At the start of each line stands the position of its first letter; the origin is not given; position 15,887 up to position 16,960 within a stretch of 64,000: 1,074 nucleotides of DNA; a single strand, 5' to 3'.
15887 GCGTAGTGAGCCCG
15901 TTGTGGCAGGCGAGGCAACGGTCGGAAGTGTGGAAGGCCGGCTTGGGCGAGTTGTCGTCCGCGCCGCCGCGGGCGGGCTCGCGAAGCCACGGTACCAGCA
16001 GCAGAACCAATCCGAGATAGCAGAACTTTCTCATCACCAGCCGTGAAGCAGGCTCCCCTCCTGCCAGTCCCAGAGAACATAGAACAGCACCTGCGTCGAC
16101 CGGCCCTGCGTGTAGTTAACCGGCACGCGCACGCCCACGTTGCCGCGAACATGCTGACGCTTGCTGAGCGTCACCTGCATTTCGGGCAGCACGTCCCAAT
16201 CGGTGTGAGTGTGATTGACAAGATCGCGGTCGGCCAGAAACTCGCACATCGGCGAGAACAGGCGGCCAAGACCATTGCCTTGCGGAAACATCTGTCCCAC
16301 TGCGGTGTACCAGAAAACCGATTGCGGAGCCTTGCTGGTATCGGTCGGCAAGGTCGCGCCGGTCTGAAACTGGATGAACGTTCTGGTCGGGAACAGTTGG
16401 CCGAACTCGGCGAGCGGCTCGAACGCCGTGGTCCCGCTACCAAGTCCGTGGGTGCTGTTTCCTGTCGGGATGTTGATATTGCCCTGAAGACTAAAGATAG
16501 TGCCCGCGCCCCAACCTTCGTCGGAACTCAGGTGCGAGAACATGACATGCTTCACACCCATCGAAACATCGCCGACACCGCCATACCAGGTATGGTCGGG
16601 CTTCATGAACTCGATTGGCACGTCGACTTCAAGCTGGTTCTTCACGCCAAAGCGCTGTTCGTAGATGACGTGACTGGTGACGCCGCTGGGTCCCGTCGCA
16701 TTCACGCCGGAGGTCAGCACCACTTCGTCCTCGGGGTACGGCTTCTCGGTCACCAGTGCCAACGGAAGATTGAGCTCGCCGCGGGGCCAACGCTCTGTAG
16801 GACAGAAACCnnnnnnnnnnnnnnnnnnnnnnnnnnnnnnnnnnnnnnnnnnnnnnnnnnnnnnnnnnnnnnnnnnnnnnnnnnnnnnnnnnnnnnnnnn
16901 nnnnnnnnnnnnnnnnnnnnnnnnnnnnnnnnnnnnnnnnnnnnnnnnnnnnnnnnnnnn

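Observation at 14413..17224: Cytochrome c fused to an outer-membrane-type beta-barrel, translationally coupled to a secreted pentahaem cytochrome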

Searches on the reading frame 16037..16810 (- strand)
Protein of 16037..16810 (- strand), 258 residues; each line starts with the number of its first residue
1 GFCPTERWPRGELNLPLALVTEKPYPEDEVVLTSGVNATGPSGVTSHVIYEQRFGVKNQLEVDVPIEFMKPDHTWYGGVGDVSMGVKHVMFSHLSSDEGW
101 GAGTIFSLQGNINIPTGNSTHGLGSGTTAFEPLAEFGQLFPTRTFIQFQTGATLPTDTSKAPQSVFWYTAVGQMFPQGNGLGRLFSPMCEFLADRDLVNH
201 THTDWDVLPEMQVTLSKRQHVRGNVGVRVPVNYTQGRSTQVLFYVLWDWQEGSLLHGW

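Call 55: search_protein_families(library=pfam, alignment_id=A3, max_evalue=10)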
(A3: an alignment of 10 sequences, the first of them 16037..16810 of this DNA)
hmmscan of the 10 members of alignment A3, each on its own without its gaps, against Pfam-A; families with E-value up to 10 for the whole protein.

A. member 1, window:16037-16810:- (258 aa): 0 families

B. families by the number of members that match (of 10 scanned): 2 families
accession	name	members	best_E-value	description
PF13557.12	Phenol_MetA_deg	3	2.9e-05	Putative MetA-pathway of phenol degradation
PF12680.13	SnoaL_2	1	0.18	SnoaL-like domain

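Call 60: search_protein_representatives(alignment_id=A3)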
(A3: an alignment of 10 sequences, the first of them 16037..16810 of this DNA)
Query: 10 sequences, 252 profile positions. Proteins with E-value up to 0.001 (for the whole library): 790; up to 1e-10: 508; up to 1e-30: 150. The best 150 are listed.
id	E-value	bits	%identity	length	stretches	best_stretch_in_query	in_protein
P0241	2.5e-108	377.9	-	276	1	1-252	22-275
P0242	8.7e-105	366.3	-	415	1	2-252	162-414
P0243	5.6e-95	334.2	-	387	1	1-252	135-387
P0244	4.0e-87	308.5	-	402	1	2-252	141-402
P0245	2.2e-82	292.9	-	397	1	1-252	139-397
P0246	5.9e-82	291.5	-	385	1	1-252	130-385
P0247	5.2e-81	288.4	-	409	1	1-252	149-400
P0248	4.9e-78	278.7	-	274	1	63-222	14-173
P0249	1.4e-77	277.2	-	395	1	2-252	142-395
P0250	1.8e-76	273.6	-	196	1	60-252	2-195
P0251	5.7e-76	271.9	-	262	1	1-252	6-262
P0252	4.0e-75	269.1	-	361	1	1-188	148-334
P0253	4.9e-74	265.6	-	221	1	33-252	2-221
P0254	7.1e-74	265.0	-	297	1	1-252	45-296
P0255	2.1e-72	260.2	-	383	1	2-252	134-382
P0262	1.5e-65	237.8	-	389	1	2-252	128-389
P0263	1.5e-65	237.7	-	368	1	1-252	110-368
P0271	9.8e-60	218.7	-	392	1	1-252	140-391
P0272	3.2e-59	217.0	-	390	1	2-252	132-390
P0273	8.9e-58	212.3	-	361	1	1-252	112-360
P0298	1.1e-48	182.5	-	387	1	1-252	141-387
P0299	1.7e-48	181.9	-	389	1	2-252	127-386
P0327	1.0e-39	153.2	-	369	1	1-252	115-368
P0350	4.1e-36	141.3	-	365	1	2-248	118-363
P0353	1.9e-35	139.1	-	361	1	2-252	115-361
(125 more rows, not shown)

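Call 76: list_cluster_members(proteins=[P0298, P0299, P0327, P0350, P0353, P0273, P0272, P0271, P0263, P0262])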
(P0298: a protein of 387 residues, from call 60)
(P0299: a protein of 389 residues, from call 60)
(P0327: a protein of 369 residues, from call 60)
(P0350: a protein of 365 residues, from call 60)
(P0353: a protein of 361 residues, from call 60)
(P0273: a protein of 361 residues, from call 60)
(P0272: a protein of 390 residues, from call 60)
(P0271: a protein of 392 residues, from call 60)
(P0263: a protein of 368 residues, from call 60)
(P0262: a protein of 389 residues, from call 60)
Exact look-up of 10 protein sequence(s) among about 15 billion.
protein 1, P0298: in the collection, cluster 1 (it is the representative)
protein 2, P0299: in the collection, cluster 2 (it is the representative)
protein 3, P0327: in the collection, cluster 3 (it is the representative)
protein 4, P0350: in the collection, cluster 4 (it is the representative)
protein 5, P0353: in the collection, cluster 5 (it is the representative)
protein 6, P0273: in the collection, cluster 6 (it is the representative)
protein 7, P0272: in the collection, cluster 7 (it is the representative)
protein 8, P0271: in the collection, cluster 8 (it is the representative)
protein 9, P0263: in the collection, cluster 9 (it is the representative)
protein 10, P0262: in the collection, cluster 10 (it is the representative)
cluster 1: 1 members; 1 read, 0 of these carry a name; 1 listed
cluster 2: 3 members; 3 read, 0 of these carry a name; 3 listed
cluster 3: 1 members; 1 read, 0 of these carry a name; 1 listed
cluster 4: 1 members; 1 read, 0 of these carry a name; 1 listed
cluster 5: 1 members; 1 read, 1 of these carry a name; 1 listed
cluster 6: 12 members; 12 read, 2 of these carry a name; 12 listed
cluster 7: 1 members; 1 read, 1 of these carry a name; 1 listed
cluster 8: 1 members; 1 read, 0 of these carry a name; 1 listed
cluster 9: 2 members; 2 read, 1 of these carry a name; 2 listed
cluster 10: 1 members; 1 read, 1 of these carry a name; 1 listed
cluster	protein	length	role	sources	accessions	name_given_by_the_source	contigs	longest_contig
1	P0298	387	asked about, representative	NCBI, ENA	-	-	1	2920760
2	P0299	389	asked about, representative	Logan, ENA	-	-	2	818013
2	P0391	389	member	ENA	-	-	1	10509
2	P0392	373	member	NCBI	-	-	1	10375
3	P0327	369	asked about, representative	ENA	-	-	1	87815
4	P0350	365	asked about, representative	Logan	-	-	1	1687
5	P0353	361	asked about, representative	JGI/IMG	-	mono/diheme cytochrome c family protein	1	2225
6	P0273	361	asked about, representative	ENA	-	-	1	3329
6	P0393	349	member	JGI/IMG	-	hypothetical protein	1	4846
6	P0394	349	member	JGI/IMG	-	hypothetical protein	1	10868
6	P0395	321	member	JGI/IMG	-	-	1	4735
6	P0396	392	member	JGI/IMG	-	-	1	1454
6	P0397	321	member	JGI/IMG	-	-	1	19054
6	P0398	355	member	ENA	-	-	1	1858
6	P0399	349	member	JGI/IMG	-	-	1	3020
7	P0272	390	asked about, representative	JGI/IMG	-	mono/diheme cytochrome c family protein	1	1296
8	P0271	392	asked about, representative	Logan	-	-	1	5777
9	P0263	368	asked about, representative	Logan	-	-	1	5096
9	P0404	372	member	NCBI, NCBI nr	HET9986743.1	MAG TPA: cytochrome c [Longimicrobiales bacterium] | cytochrome c [Longimicrobiales bacterium]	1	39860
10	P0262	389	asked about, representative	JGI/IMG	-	mono/diheme cytochrome c family protein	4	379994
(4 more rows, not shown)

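Call 77: find_encoding_contigs(protein=P0298, flank=5000, max_places=2)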
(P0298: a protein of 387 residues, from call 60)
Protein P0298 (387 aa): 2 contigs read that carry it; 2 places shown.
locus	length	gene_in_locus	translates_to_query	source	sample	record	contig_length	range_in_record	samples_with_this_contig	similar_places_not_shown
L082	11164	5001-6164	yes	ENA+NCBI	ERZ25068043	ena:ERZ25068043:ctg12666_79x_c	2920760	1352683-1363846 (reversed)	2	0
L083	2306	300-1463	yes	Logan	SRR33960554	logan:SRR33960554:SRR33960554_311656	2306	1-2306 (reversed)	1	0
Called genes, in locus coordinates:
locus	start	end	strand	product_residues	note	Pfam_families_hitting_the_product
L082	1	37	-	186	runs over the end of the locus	PF13302:Acetyltransf_3, PF00583:Acetyltransf_1 (weak)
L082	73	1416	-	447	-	PF01979:Amidohydro_1, PF07969:Amidohydro_3 (weak)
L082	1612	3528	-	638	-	PF01425:Amidase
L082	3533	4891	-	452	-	PF07969:Amidohydro_3 (faint), PF01979:Amidohydro_1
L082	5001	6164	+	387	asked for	PF00034:Cytochrom_C, PF13442:Cytochrome_CBB3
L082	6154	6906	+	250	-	PF13620:CarboxypepD_reg (faint)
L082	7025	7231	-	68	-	-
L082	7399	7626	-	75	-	-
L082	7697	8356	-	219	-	PF12836:HHH_3 (faint), PF00633:HHH (faint)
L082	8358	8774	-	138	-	-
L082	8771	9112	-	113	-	-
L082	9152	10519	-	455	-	PF00860:Xan_ur_permease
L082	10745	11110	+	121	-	PF01050:MannoseP_isomer (weak), PF00190:Cupin_1, PF05899:Cupin_3 (weak), PF02311:AraC_binding, PF07883:Cupin_2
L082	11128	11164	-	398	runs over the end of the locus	PF01041:DegT_DnrJ_EryC1, PF01212:Beta_elim_lyase (weak)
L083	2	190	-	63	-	?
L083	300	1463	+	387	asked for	PF00034:Cytochrom_C, PF13442:Cytochrome_CBB3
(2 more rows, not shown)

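Call 78: find_encoding_contigs(protein=P0404, flank=5000, max_places=2)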
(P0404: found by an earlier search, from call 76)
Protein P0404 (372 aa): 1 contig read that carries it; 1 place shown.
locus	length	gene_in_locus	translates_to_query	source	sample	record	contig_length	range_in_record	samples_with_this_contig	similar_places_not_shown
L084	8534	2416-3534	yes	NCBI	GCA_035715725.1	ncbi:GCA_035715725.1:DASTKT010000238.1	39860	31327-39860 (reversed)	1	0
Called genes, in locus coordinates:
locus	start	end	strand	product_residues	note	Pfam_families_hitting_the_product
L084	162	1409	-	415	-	PF06580:His_kinase, PF02518:HATPase_c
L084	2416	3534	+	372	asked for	PF13442:Cytochrome_CBB3, PF00034:Cytochrom_C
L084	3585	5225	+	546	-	PF14522:Cytochrome_C7 (faint), PF22113:Mtrc-MtrF_II-IV_dom (faint)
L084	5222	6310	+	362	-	PF00534:Glycos_transf_1, PF13692:Glyco_trans_1_4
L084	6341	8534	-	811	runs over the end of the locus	PF12704:MacB_PCD, PF02687:FtsX, PF12704:MacB_PCD, PF02687:FtsX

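Call 81: search_protein_families(library=pfam, max_evalue=1, proteins=[L082:6154-6903:+])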
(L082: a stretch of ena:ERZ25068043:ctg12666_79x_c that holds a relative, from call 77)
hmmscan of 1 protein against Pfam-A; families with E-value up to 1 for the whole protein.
L082:6154-6903:+ (250 aa): 4 families
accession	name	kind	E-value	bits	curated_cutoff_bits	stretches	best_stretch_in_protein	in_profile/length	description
PF13620.12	CarboxypepD_reg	-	2.3e-05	25.1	32.3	1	189-237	17-70/82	Carboxypeptidase regulatory-like domain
PF09430.16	EMC7_beta-sandw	-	0.019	15.6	26.6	1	195-227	18-50/122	ER membrane protein complex subunit 7, beta-sandwich domain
PF13715.12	CarbopepD_reg_2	-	0.1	13.1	32.2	1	189-222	17-50/88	CarboxypepD_reg-like domain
PF13473.12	Cupredoxin_1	-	0.15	12.5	27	1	106-147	18-61/104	Cupredoxin-like domain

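Call 82: search_solved_structures(query=L082:6154-6903:+, max_evalue=1, show_alignments=2)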
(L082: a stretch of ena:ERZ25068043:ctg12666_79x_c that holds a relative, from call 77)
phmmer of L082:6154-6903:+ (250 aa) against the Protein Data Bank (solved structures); distinct sequences matched with E-value up to 1: 1.
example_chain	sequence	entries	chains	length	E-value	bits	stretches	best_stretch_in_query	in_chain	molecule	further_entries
9cck_A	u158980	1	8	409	0.023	17.1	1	117-193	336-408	Copper-containing nitrite reductase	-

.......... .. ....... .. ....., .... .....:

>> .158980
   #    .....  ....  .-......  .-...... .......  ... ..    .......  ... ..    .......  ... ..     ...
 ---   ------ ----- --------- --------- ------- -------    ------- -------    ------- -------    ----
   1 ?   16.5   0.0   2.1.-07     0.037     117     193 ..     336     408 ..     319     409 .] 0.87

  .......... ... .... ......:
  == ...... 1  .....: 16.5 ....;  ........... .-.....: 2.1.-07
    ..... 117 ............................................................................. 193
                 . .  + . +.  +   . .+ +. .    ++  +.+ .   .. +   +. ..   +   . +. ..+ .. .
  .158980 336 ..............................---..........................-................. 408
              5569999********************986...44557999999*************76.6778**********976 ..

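Call 83: find_encoding_contigs(protein=P0299, flank=4000, max_places=2)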
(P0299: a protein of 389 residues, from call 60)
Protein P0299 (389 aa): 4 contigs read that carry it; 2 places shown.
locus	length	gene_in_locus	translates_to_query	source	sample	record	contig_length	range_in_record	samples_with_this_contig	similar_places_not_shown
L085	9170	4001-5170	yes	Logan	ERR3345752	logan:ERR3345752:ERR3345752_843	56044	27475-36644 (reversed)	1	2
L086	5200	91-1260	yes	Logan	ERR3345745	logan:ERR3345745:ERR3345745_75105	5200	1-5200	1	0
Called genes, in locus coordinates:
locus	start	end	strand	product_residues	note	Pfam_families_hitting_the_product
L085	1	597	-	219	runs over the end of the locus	PF01715:IPPT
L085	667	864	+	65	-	-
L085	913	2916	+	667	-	PF14559:TPR_19, PF17874:TPR_MalT (weak), PF23914:TPR_CcmH_CycH, PF13432:TPR_16 (weak), PF13432:TPR_16, PF14559:TPR_19, PF13429:TPR_15 (weak), PF13432:TPR_16, +19 more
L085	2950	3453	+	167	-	PF03938:OmpH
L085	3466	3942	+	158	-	-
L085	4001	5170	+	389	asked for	PF00034:Cytochrom_C, PF13442:Cytochrome_CBB3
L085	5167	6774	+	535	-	PF22113:Mtrc-MtrF_II-IV_dom (faint), PF14522:Cytochrome_C7 (faint)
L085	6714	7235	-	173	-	PF00753:Lactamase_B (weak)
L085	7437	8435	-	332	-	PF01979:Amidohydro_1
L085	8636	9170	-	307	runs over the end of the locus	PF01063:Aminotran_4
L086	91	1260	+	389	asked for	PF00034:Cytochrom_C, PF13442:Cytochrome_CBB3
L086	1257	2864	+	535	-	PF22113:Mtrc-MtrF_II-IV_dom (faint), PF14522:Cytochrome_C7 (faint)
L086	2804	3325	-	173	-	PF00753:Lactamase_B (weak)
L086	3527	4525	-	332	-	PF01979:Amidohydro_1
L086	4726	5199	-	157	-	?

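Call 84: find_encoding_contigs(protein=P0327, flank=4000, max_places=2)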
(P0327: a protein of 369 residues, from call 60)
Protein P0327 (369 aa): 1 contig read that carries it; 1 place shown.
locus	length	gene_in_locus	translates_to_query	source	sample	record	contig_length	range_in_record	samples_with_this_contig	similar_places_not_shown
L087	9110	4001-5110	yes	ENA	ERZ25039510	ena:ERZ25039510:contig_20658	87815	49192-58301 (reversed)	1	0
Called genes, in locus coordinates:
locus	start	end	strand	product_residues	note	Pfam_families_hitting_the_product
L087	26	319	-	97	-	-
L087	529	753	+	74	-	-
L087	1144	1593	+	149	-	-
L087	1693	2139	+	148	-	PF00486:Trans_reg_C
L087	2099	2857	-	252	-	-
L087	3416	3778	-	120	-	-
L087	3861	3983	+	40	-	-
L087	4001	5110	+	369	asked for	PF00034:Cytochrom_C (weak)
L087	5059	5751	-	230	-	-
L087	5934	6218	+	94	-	-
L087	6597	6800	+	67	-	-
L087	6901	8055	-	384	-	-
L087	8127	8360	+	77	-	-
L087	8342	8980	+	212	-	-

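Call 85: find_homologous_proteins(query=L082:6154-6903:+)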
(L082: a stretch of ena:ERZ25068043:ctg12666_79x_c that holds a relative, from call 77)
Query L082:6154-6903:+ (250 aa): 110 proteins with E <= 0.001 among 4817 candidates.
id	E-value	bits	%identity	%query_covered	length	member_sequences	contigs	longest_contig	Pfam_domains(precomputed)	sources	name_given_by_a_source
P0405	1.4e-163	560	100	100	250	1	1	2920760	PF13620.13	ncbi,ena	-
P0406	1.1e-71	259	52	100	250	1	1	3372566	PF13620.13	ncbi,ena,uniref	ncbi:hypothetical protein [Candidatus Palauibacter sp.]|uniref:hypothetical protein n=1 Tax=Candidat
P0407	1.3e-71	259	54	94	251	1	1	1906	PF13620.13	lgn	-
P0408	4.4e-69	251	54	83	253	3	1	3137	PF13620.13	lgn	-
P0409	3.0e-68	248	52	92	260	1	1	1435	PF13620.13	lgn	-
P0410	9.0e-68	246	55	82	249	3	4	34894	PF13620.13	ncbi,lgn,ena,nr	ncbi:MAG: TonB-dependent receptor [Gemmatimonadales bacterium]|nr:TonB-dependent receptor [Candidatu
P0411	4.3e-67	244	50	99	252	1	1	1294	PF14686.13,PF13620.13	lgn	-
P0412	4.9e-66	241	50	99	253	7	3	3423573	PF13620.13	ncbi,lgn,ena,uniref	ncbi:TonB-dependent receptor [Candidatus Palauibacter irciniicola]|uniref:TonB-dependent receptor n=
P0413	8.8e-66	240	55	83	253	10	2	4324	PF13620.13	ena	-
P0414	1.1e-65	239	49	99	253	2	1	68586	PF13620.13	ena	-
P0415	4.2e-65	237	51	83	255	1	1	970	PF13620.13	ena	-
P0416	3.3e-64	235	54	80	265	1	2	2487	PF13620.13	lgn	-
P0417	3.7e-62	228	52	83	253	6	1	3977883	PF13620.13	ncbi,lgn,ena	-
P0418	7.7e-62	227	49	94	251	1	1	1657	PF13620.13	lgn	-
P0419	7.2e-59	217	49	80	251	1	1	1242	PF14686.13,PF13620.13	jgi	jgi:plastocyanin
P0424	4.3e-54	201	45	96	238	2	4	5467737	PF13620.13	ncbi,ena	-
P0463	1.8e-49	186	40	92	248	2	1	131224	PF14686.13,PF13620.13,PF22904.4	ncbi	ncbi:MAG: carboxypeptidase regulatory-like domain-containing protein [Longimicrobiales bacterium]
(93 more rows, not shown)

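Call 86: find_encoding_contigs(protein=P0406, flank=3500, max_places=1)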
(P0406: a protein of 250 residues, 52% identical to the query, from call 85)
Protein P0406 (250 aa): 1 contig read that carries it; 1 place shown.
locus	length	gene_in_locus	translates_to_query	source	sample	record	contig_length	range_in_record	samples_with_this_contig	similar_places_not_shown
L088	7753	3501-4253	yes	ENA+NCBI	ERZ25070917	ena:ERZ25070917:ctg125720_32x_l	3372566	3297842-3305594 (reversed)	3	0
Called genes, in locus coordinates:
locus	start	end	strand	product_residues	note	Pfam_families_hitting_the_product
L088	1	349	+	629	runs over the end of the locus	PF01019:G_glu_transpept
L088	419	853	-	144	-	PF00190:Cupin_1 (weak), PF07883:Cupin_2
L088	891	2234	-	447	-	PF07969:Amidohydro_3 (faint), PF01979:Amidohydro_1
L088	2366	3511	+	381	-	PF00034:Cytochrom_C (weak), PF13442:Cytochrome_CBB3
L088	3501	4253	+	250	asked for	PF13620:CarboxypepD_reg (weak)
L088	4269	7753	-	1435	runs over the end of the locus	-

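Call 87: find_encoding_contigs(protein=P0412, flank=3500, max_places=1)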
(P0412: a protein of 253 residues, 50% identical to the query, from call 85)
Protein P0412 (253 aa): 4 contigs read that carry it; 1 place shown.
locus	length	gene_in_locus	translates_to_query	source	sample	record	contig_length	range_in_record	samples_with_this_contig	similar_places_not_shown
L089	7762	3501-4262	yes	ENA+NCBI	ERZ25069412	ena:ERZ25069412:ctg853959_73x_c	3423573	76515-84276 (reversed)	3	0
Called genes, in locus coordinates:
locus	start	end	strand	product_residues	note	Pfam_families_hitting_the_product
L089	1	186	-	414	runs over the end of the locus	PF02492:cobW, PF07683:CobW_C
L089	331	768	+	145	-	PF01475:FUR, PF12840:HTH_20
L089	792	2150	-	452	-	PF01979:Amidohydro_1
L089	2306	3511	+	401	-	PF00034:Cytochrom_C (weak), PF13442:Cytochrome_CBB3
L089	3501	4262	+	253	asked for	PF13620:CarboxypepD_reg (weak)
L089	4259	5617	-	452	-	PF17767:NAPRTase_N, PF04095:NAPRTase (weak)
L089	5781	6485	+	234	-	PF00733:Asn_synthase (faint), PF06508:QueC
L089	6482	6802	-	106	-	-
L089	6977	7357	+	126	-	-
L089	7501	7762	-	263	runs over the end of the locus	-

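Call 88: find_encoding_contigs(protein=P0424, flank=3500, max_places=1)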
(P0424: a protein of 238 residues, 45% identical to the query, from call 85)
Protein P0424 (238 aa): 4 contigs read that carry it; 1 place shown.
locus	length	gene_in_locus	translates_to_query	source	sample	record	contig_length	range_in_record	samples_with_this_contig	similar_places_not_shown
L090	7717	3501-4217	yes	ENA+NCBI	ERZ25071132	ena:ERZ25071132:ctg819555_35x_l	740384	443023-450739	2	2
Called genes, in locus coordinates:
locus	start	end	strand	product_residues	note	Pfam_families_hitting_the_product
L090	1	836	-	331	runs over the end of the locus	-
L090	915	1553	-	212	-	PF00633:HHH (faint), PF12836:HHH_3 (faint)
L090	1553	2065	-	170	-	-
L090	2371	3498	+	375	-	PF13442:Cytochrome_CBB3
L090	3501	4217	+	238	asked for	PF13620:CarboxypepD_reg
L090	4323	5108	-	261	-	PF22677:Ble-like_N (faint), PF00903:Glyoxalase, PF18029:Glyoxalase_6 (weak)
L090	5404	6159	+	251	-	PF00106:adh_short, PF08659:KR, PF13561:adh_short_C2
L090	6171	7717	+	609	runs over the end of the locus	PF00474:SSF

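Call 89: find_encoding_contigs(protein=P0463, flank=3500, max_places=1)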
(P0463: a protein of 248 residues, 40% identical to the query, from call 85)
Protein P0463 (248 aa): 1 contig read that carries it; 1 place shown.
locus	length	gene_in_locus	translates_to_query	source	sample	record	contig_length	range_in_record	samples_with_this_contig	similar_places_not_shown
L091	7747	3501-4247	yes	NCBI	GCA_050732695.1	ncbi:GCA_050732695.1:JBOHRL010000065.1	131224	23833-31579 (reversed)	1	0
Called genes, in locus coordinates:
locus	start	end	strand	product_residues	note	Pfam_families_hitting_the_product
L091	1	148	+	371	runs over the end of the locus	PF01112:Asparaginase_2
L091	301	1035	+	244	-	PF13398:Peptidase_M50B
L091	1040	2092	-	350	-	PF00892:EamA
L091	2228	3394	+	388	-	PF13442:Cytochrome_CBB3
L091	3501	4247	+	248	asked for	PF13620:CarboxypepD_reg (weak), PF14686:fn3_3 (weak), PF22904:NOMO1-like_2nd (weak)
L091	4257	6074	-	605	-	PF07210:DUF1416 (faint), PF13620:CarboxypepD_reg, PF13715:CarbopepD_reg_2 (weak), PF17210:SdrD_B (faint), PF13620:CarboxypepD_reg, PF13715:CarbopepD_reg_2, PF13620:CarboxypepD_reg, PF13715:CarbopepD_reg_2, +5 more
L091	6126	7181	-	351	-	PF00291:PALP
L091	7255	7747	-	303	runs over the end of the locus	PF00288:GHMP_kinases_N, PF08544:GHMP_kinases_C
